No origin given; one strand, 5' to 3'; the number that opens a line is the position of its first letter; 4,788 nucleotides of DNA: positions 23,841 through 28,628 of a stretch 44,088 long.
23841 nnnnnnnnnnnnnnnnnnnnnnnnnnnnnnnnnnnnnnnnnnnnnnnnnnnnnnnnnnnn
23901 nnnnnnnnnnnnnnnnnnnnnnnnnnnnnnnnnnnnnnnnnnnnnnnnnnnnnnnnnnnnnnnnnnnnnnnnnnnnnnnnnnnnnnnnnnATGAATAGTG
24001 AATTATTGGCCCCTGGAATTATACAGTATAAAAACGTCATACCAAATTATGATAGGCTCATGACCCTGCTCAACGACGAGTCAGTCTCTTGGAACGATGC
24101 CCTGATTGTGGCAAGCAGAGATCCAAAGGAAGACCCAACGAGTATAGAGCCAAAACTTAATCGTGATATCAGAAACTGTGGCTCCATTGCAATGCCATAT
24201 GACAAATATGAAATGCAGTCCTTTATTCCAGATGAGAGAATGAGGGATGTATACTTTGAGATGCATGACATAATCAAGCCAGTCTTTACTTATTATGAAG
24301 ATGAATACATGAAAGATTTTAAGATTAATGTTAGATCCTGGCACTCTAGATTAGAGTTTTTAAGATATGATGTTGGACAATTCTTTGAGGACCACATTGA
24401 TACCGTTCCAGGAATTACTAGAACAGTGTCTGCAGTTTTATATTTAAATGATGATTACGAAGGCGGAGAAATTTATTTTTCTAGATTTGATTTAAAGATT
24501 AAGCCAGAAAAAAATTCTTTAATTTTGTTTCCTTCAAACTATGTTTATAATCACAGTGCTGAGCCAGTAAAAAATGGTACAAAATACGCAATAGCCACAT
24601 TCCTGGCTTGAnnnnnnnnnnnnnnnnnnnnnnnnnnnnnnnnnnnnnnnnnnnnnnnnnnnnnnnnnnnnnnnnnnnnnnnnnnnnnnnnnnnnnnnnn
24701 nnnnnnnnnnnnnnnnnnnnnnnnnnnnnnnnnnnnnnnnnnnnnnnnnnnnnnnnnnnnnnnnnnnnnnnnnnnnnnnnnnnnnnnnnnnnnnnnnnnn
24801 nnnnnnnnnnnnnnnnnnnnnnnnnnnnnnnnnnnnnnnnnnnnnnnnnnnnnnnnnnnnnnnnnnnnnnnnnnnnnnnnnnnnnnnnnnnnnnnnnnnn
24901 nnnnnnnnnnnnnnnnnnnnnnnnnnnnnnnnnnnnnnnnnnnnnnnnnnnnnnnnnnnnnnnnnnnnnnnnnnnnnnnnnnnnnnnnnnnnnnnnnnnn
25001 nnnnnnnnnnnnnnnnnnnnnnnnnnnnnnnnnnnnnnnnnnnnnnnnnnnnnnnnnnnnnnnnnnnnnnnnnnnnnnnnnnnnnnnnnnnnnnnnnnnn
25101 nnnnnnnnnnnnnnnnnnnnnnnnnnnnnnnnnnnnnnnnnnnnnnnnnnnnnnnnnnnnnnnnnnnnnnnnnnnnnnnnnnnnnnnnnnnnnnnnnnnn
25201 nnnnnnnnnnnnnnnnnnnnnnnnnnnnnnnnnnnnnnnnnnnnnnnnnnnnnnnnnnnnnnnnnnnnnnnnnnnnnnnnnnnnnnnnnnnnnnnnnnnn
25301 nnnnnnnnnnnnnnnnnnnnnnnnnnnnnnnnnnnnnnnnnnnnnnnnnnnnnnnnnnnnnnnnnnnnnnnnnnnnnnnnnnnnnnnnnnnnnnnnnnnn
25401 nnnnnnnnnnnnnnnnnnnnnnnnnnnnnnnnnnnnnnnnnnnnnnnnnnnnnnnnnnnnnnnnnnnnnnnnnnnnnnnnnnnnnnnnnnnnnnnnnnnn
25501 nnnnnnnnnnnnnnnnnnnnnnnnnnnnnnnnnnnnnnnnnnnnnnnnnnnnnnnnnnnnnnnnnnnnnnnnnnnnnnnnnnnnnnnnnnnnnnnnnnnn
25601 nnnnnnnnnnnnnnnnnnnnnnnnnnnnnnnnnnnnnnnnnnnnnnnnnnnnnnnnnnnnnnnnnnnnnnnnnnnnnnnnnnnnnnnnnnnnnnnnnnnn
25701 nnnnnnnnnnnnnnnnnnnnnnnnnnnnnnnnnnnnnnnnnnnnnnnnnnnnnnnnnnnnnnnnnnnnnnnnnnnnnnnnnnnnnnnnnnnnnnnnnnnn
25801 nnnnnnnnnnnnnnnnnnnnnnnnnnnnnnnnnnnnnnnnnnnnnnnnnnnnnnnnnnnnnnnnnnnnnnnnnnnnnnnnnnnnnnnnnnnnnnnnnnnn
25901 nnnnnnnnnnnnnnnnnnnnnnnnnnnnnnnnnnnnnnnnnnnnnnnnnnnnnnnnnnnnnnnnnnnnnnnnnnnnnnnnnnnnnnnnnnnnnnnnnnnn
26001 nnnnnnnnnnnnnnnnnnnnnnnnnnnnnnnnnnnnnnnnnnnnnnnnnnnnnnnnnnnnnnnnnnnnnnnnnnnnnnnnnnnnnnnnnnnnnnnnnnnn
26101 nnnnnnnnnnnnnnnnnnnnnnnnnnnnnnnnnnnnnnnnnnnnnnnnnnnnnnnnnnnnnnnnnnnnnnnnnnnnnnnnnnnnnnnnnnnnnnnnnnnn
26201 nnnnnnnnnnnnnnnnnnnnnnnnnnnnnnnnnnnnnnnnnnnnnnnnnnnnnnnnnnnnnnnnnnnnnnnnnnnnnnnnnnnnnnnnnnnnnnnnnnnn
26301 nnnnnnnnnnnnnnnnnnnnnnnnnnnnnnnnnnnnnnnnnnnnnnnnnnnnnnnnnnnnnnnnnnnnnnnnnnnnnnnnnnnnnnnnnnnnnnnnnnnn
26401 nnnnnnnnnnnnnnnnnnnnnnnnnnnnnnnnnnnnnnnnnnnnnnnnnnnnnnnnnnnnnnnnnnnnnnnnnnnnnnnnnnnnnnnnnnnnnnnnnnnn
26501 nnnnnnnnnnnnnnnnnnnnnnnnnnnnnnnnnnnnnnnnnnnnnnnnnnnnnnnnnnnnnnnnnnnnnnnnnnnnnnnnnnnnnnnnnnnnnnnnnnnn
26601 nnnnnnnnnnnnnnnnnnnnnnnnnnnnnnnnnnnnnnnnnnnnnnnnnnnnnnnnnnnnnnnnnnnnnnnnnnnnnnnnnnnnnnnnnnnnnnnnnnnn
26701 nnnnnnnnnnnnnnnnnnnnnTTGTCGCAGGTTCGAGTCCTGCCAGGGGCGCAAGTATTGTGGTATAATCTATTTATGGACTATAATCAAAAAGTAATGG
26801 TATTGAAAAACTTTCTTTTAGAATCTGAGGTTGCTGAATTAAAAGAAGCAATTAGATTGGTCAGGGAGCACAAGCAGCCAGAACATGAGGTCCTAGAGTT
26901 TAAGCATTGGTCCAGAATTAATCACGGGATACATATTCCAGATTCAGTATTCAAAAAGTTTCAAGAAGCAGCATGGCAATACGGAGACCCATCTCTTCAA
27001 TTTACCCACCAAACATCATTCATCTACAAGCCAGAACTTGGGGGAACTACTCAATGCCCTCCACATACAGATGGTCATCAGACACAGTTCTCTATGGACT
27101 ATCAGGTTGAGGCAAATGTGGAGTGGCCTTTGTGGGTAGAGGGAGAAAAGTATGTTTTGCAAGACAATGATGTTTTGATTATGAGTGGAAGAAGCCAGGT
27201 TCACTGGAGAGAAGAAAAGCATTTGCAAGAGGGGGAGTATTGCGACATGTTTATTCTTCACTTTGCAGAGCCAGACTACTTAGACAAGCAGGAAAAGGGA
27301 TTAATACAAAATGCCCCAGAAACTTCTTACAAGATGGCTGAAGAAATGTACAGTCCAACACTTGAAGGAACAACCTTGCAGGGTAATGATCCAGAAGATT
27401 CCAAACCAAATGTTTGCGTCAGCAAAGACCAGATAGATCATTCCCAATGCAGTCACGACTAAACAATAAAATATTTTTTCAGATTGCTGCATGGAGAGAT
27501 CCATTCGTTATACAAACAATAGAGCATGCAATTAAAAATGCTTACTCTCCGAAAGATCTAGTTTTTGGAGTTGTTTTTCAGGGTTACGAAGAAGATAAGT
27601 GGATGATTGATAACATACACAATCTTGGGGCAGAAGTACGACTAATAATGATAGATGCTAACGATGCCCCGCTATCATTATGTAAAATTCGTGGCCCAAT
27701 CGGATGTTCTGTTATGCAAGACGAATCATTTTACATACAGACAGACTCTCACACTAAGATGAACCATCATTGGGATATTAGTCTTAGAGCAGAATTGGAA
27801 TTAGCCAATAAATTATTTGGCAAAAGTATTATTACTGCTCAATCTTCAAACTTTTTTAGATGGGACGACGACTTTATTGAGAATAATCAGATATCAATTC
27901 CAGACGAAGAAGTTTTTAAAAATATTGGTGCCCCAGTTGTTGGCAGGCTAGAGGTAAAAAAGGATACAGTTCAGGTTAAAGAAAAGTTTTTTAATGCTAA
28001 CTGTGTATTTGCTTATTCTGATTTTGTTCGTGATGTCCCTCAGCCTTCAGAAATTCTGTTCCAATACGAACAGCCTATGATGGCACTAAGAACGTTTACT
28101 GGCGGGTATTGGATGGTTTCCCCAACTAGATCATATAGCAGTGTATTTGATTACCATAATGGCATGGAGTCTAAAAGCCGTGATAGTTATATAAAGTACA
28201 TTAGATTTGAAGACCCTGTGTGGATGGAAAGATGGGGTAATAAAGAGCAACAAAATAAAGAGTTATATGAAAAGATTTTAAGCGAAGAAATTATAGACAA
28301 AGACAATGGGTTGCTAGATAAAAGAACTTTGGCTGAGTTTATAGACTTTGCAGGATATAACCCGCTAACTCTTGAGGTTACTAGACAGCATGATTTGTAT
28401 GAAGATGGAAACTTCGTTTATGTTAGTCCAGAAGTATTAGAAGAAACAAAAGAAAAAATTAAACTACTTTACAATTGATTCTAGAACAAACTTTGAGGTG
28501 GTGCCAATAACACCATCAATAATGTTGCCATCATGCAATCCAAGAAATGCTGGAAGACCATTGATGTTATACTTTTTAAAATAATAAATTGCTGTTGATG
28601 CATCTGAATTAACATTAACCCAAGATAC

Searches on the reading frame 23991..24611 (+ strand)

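Call 89: search_protein_families(library=pfam, proteins=[window:23991-24611:+], max_evalue=0.01)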
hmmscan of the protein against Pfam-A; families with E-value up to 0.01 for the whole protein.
window:23991-24611:+ (206 aa): 3 families
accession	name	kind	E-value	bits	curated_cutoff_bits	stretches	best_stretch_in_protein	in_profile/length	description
PF13640.12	2OG-FeII_Oxy_3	-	6.9e-17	62.6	27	1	122-205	2-97/98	2OG-Fe(II) oxygenase superfamily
PF13661.12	2OG-FeII_Oxy_4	-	0.00071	20.5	27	1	124-195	4-87/98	2OG-Fe(II) oxygenase superfamily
PF15130.11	DUF4566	-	0.0029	17.5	27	1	77-166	37-132/226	Domain of unknown function (DUF4566)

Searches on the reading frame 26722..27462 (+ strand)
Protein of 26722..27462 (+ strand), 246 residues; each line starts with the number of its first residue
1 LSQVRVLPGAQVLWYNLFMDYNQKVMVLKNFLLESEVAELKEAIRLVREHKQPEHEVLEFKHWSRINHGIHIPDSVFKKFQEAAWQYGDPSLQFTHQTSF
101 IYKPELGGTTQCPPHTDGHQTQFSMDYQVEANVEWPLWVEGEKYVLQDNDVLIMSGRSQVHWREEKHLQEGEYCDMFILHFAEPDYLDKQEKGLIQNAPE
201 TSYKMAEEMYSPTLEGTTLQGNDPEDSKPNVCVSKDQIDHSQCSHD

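Call 15: search_protein_families(library=phrogs, proteins=[window:26722-27462:+], max_evalue=0.001)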
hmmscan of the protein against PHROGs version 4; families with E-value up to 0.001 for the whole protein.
window:26722-27462:+ (246 aa): 1 family
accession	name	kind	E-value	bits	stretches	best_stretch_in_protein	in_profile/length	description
phrog_2954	-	moron, auxiliary metabolic gene and host takeover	1.1e-06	29.6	1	110-182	93-167/187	ferrochelatase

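Call 89: search_protein_families(library=pfam, proteins=[window:26722-27462:+], max_evalue=0.01)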
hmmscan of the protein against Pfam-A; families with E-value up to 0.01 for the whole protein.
window:26722-27462:+ (246 aa): 0 families

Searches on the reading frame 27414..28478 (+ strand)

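Call 15: search_protein_families(library=phrogs, proteins=[window:27414-28478:+], max_evalue=0.001)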
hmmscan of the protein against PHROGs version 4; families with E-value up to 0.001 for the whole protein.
window:27414-28478:+ (354 aa): 1 family
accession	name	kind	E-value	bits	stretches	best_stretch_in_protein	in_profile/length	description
phrog_24687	-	moron, auxiliary metabolic gene and host takeover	2.3e-19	70.7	1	18-257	2-240/409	glycosyltransferase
